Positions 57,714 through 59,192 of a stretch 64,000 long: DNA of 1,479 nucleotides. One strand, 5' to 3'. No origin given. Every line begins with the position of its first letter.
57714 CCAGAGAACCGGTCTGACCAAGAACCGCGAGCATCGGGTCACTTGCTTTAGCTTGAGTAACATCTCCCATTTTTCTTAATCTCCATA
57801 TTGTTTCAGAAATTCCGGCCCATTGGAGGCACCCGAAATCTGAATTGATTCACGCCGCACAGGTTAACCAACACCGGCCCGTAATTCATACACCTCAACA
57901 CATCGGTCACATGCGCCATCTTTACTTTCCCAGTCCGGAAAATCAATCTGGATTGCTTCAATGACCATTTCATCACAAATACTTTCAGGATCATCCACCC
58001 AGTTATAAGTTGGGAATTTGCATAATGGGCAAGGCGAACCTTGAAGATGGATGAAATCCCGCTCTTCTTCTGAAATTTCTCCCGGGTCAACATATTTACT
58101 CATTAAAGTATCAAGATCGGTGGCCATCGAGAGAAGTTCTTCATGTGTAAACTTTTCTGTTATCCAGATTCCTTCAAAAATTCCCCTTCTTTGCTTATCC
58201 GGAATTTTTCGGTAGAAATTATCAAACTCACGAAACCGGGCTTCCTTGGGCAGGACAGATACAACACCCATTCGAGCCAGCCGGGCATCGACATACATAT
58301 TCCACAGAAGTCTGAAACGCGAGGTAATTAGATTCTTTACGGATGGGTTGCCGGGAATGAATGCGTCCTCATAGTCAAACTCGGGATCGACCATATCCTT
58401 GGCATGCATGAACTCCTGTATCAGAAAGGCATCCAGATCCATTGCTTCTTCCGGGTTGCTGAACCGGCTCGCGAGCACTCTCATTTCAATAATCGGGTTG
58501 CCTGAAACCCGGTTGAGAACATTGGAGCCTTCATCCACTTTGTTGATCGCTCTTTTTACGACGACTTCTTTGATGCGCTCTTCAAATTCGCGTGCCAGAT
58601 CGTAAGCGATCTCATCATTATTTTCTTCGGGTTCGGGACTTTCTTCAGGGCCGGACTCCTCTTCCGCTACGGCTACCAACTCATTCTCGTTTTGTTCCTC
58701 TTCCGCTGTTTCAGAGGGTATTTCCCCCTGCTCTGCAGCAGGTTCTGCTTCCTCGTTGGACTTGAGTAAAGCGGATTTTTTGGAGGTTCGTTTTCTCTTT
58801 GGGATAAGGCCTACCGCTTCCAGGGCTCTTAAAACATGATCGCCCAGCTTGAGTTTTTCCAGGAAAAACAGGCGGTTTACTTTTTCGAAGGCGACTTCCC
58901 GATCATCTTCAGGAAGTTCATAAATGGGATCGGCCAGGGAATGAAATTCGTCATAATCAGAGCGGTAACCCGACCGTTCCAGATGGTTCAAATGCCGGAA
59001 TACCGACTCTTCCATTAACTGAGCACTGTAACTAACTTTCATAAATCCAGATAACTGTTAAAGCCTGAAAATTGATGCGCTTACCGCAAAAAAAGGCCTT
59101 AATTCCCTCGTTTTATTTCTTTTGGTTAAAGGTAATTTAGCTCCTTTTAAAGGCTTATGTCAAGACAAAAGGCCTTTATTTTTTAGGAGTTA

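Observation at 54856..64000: Candidate uncharacterised multi-gene neighbourhood around the orphan redox-enzyme chaperone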

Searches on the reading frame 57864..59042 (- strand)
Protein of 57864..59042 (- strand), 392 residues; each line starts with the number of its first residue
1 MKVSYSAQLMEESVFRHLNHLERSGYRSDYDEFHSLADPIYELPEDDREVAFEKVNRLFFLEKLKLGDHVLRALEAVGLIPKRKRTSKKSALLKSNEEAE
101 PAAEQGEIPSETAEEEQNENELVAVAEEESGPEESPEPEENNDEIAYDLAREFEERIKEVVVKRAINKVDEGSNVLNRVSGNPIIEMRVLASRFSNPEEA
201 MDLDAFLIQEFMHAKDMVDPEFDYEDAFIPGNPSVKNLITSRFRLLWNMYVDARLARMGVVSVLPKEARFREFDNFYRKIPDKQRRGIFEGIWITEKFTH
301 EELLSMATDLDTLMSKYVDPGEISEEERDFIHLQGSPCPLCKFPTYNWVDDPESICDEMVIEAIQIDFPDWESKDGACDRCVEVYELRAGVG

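Call 5: search_protein_families(library=pfam, proteins=[window:57864-59042:-], max_evalue=0.1)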
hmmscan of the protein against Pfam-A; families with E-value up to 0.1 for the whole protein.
window:57864-59042:- (392 aa): 0 families

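Call 6: search_protein_families(library=ncbifam, proteins=[window:57864-59042:-], max_evalue=0.1)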
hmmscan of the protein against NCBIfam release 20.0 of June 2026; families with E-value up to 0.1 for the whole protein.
window:57864-59042:- (392 aa): 1 family
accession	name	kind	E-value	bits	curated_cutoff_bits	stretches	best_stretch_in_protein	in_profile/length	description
NF041055.1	ryptide_RrrA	equivalog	0.068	12.9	45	0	298-322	5-29/41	ryptide family R-Y-crosslinked RiPP peptide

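Call 7: find_encoding_contigs(protein=window:57864-59042:-, flank=10000, max_places=6)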
Protein window:57864-59042:- (392 aa): 12 contigs read that carry it; 6 places shown.
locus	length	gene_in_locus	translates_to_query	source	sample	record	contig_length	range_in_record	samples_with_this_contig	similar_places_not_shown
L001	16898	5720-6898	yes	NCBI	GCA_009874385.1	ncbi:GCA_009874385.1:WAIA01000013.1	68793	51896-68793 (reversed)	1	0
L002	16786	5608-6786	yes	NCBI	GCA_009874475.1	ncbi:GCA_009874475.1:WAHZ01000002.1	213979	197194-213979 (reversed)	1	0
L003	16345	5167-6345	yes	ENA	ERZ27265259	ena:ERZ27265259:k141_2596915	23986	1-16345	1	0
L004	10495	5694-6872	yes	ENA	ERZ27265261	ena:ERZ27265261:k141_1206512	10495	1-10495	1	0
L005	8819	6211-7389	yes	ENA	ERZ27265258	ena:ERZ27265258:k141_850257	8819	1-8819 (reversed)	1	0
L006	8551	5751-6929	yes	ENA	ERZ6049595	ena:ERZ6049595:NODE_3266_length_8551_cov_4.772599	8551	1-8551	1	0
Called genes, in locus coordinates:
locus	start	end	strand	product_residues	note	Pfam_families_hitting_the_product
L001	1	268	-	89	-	?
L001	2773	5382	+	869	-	-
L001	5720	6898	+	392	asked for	-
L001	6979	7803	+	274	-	PF02613:Nitrate_red_del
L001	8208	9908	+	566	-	-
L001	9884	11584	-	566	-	PF01571:GCV_T, PF13428:TPR_14 (faint), PF08669:GCV_T_C, PF07719:TPR_2 (faint), PF12895:ANAPC3 (faint), PF13176:TPR_7 (faint), PF13181:TPR_8 (faint), PF14559:TPR_19 (weak), +6 more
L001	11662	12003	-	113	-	PF01521:Fe-S_biosyn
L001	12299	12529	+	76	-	PF01722:BolA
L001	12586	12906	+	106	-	PF00462:Glutaredoxin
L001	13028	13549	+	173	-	PF08534:Redoxin, PF00578:AhpC-TSA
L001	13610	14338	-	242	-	PF01553:Acyltransferase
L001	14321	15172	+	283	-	PF02265:S1-P1_nuclease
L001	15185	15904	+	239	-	PF00753:Lactamase_B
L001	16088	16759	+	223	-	PF01865:PhoU_div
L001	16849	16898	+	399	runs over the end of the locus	PF01384:PHO4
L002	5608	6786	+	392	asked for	-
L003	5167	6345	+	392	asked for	-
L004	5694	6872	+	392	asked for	-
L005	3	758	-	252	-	?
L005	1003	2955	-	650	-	-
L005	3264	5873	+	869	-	-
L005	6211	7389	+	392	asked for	-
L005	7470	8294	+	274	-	PF02613:Nitrate_red_del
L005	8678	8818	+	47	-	?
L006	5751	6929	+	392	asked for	-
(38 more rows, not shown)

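Call 8: find_homologous_proteins(query=window:57864-59042:-, max_evalue=0.001)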
Query window:57864-59042:- (392 aa): 1183 proteins with E <= 0.001 among 7088 candidates; the best 120 are listed.
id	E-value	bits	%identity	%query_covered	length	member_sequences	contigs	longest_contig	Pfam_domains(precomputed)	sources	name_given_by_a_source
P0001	1.3e-259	879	100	100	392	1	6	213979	-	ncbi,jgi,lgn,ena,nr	ncbi:MAG: hypothetical protein F3743_06220 [Nitrospinae bacterium]|nr:hypothetical protein [Nitrospi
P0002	3.0e-259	877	100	100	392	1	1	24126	-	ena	-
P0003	4.8e-259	877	100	100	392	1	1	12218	-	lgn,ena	-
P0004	5.9e-259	876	100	100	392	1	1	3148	-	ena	-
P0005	1.3e-244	829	94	100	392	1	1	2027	-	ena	-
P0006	2.1e-243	825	94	100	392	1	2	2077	-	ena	-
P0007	9.0e-242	820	93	100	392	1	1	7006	-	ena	-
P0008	2.3e-241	819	92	100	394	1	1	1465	-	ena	-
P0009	2.8e-241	818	93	100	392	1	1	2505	-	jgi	-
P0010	3.2e-241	818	92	100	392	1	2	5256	-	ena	-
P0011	6.9e-241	817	93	100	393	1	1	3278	-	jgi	-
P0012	1.2e-240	816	92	100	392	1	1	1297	-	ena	-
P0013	2.3e-240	815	93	100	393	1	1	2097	-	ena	-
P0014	5.0e-240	814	92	100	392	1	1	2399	-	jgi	-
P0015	5.2e-240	814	92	100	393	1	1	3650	-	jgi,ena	-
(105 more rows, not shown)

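Call 12: search_protein_families(library=pfam, proteins=[L005:1003-2955:-, L005:3-758:-], max_evalue=1)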
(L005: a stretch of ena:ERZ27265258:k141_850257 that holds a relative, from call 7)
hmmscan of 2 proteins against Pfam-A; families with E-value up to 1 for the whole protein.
L005:1003-2955:- (650 aa): 1 family
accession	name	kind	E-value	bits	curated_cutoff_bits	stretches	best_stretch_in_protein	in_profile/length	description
PF24260.1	DUF7461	-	0.074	13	27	1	20-43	27-50/50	Family of unknown function (DUF7461)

L005:3-758:- (252 aa): 0 families

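Call 13: search_solved_structures(query=L005:1003-2955:-, max_evalue=1)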
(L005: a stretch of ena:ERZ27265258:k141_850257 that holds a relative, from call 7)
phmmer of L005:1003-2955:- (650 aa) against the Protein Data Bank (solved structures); distinct sequences matched with E-value up to 1: 3.
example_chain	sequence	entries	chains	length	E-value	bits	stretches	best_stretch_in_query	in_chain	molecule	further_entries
5xlx_A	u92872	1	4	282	0.0035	18.8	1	522-586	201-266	Chemotaxis protein methyltransferase 1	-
5xly_A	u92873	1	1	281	0.0036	18.8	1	522-586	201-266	Chemotaxis protein methyltransferase 1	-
5y4r_A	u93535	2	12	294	0.0061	18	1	522-582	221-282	Chemotaxis protein methyltransferase 1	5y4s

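Call 14: search_solved_structures(query=window:57864-59042:-, max_evalue=1)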
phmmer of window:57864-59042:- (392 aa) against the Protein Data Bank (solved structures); distinct sequences matched with E-value up to 1: 0.

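Call 28: search_protein_representatives(protein=window:57864-59042:-)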
Query: 392 residues. Proteins with E-value up to 0.001 (for the whole library): 746; up to 1e-10: 460; up to 1e-30: 69. The best 150 are listed.
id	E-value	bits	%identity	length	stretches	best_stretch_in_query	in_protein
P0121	3.7e-179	612.1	70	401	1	1-391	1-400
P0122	3.9e-116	404.7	72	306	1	10-284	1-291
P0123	1.3e-75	271.3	83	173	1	1-172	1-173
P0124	1.9e-74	267.5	85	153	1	161-298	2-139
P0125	1.4e-59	218.6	40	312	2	154-388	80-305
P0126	9.5e-58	212.5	89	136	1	210-316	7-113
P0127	2.4e-55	204.6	39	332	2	192-389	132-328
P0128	6.2e-54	199.9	38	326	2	159-390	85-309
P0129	1.1e-52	195.8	40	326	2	151-390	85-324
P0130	3.8e-52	194.1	94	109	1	1-99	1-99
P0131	6.2e-51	190.1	40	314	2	158-391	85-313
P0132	7.4e-51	189.8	40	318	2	182-386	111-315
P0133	1.2e-50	189.1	88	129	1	1-110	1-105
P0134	4.6e-50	187.2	39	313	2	151-388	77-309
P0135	1.0e-49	186.0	37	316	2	146-388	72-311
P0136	3.8e-48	180.9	38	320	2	153-391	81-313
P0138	6.5e-48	180.1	36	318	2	155-391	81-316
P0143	9.0e-45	169.8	38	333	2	159-391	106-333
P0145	1.5e-44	169.0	38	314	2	155-387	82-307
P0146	2.8e-44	168.1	40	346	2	154-387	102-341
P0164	1.9e-37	145.7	32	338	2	152-388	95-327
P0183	5.9e-32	127.6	35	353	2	157-387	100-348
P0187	3.2e-31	125.2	32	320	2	199-386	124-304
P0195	2.1e-29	119.2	34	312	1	145-390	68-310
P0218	1.4e-26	109.9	30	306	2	152-386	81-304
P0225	1.7e-25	106.3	31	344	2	184-388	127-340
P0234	9.3e-25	103.9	30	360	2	204-391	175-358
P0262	1.7e-22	96.5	32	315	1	156-387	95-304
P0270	4.7e-22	95.0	34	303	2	201-388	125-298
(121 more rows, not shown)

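Call 30: search_protein_families(library=pfam, alignment_id=A1, max_evalue=0.01)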
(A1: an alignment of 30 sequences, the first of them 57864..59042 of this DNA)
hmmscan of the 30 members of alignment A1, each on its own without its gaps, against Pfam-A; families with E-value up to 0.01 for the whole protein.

A. member 1, window:57864-59042:- (392 aa): 0 families

B. families by the number of members that match (of 30 scanned): 0 families

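Call 31: search_solved_structures(query=A1, max_evalue=10, show_alignments=2)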
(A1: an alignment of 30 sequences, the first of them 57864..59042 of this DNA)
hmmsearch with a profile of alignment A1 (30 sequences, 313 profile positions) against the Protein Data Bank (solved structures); distinct sequences matched with E-value up to 10: 2.
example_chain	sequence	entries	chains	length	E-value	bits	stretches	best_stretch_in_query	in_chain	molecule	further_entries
9l08_A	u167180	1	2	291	0.26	13.9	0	33-86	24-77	Covalently Connected Cytochrome c555 trimer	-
2h1j_A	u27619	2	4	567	0.4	13.2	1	17-69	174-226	Oligoendopeptidase F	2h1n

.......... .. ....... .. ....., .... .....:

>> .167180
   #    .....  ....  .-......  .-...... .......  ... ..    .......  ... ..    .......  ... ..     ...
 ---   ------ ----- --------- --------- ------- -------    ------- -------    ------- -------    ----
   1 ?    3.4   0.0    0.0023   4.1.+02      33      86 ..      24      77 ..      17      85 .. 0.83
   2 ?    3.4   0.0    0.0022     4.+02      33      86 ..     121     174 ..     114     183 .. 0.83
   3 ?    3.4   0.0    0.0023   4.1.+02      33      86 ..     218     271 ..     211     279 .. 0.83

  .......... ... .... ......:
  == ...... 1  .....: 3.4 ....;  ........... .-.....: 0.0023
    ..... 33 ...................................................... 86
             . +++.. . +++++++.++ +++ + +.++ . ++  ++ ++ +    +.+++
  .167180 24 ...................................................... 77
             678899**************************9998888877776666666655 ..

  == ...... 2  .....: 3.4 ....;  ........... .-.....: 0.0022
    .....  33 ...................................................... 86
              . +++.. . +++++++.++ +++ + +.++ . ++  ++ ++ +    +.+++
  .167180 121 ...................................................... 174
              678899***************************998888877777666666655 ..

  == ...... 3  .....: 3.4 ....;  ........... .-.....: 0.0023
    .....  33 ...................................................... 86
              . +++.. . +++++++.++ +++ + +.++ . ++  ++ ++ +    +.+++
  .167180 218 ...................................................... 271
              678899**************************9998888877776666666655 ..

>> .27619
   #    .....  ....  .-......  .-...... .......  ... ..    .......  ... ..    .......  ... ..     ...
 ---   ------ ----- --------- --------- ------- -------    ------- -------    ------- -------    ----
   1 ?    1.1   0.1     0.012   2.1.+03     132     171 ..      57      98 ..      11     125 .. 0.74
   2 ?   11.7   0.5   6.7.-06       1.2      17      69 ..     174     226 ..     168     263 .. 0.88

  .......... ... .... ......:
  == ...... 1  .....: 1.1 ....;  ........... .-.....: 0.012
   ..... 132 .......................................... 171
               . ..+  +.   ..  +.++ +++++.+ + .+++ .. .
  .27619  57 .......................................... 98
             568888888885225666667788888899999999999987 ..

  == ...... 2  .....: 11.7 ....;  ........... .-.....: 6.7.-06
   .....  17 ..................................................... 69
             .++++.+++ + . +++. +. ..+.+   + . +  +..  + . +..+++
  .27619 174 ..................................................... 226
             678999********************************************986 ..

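Call 34: find_related_loci(query=A2, collection=genome_contigs, flank=8000)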
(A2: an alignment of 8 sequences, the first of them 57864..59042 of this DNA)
Query A2 (392 aa) in genome_contigs; peptide patterns used: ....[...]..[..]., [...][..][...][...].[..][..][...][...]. (x = any residue, [..] = any of these).
539 stretches matched a pattern; 523 encode a relative of the query (tblastn E <= 1e-3); the best 80 are kept; 79 distinct loci.
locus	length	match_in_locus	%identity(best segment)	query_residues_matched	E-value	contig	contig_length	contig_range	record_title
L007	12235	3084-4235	90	1-392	0e+0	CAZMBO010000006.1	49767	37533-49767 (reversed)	MAG TPA_asm: uncultured Nitrospina sp. isolate SRP200020_co5_392 genome assembly, contig: NODE_996_length_49767_cov_22.3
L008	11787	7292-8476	88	1-392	0e+0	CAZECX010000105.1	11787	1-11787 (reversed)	MAG TPA_asm: uncultured Nitrospina sp. isolate binchicken_co46_167 genome assembly, contig: NODE_10572_length_11787_cov_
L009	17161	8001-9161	86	1-392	0e+0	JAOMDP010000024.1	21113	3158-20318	Nitrospinota bacterium isolate AH-558-C10 AH-558-C10_NODE_24, whole genome shotgun sequence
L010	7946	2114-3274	87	1-392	0e+0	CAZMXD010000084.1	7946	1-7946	MAG TPA_asm: uncultured Nitrospina sp. isolate ERP001736_co3_55 genome assembly, contig: NODE_6443_length_7946_cov_4.949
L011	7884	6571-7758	86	1-392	0e+0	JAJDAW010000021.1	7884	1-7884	MAG: Nitrospinaceae bacterium isolate OFTM142 OFTM142_20, whole genome shotgun sequence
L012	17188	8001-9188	86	1-392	0e+0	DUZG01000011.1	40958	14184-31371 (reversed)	MAG TPA_asm: Nitrospinota bacterium isolate MAG_09705_ntspn_70 Ga0115000_10000395, whole genome shotgun sequence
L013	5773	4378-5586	85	1-392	0e+0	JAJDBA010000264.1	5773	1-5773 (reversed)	MAG: Nitrospinaceae bacterium isolate OFTM251 OFTM251_263, whole genome shotgun sequence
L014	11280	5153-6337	88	1-392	0e+0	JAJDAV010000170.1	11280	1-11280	MAG: Nitrospinaceae bacterium isolate OFTM135 OFTM135_169, whole genome shotgun sequence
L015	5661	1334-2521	85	1-392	0e+0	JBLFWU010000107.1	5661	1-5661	MAG: Nitrospinales bacterium isolate 3300053785_124 Ga0535658_0046845, whole genome shotgun sequence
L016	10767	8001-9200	83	1-392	0e+0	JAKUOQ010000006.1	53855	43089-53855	MAG: Nitrospinales bacterium isolate ALOHA_A2.0_37 A2.0-Nitrospinales-1_6, whole genome shotgun sequence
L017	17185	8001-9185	83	1-392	0e+0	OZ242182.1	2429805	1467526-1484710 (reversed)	MAG: Nitrospinales bacterium isolate ec82e2e8-b931-44c7-adfe-dcca6f622aa9 genome assembly, chromosome: 1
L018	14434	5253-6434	84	1-392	0e+0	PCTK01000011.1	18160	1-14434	MAG: Nitrospinae bacterium CG22_combo_CG10-13_8_21_14_all_47_10 CG22_scaffold_1739_c, whole genome shotgun sequence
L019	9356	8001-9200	83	1-392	0e+0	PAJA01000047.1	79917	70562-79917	MAG: Nitrospina sp. isolate NAT221 78969, whole genome shotgun sequence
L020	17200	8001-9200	83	1-392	0e+0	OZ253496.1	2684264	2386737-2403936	MAG: Nitrospinales bacterium isolate df65dd65-b23d-4177-8dc5-9078cc071d11 genome assembly, chromosome: 1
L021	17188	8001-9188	84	1-392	0e+0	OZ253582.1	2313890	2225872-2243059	MAG: Nitrospinales bacterium isolate d88e25f9-fceb-4c12-a94a-4a5aae773960 genome assembly, chromosome: 1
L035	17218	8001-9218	75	1-392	0e+0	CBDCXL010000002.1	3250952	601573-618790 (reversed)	MAG: Nitrospinales bacterium isolate 4e79c772-6b72-4db0-bd25-b8212fbdc190 genome assembly, contig: contig_2, whole genom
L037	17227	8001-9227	75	1-392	0e+0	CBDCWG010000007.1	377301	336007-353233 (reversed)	MAG: Nitrospinales bacterium isolate a2619a5f-0194-4d6d-9150-7445cf304463 genome assembly, contig: contig_7, whole genom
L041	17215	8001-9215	74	1-391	0e+0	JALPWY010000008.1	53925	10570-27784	Nitrospinaceae bacterium isolate AH-679-O07 AH-679-O07_NODE_8, whole genome shotgun sequence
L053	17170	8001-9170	72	1-391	0e+0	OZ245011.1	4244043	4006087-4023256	MAG: Nitrospinaceae bacterium isolate 04370925-b84a-440d-9222-898c7f7ce6c7 genome assembly, chromosome: 1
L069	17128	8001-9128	68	1-392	1e-177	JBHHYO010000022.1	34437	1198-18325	MAG: Nitrospinales bacterium isolate Maj_2_bin.45 NODE_456_length_34437_cov_13.031121, whole genome shotgun sequence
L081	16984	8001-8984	34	1-389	4e-60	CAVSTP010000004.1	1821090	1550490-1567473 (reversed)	MAG: uncultured Nitrospiraceae bacterium isolate MFD09212.bin.1.196 genome assembly, contig: contig_33481, whole genome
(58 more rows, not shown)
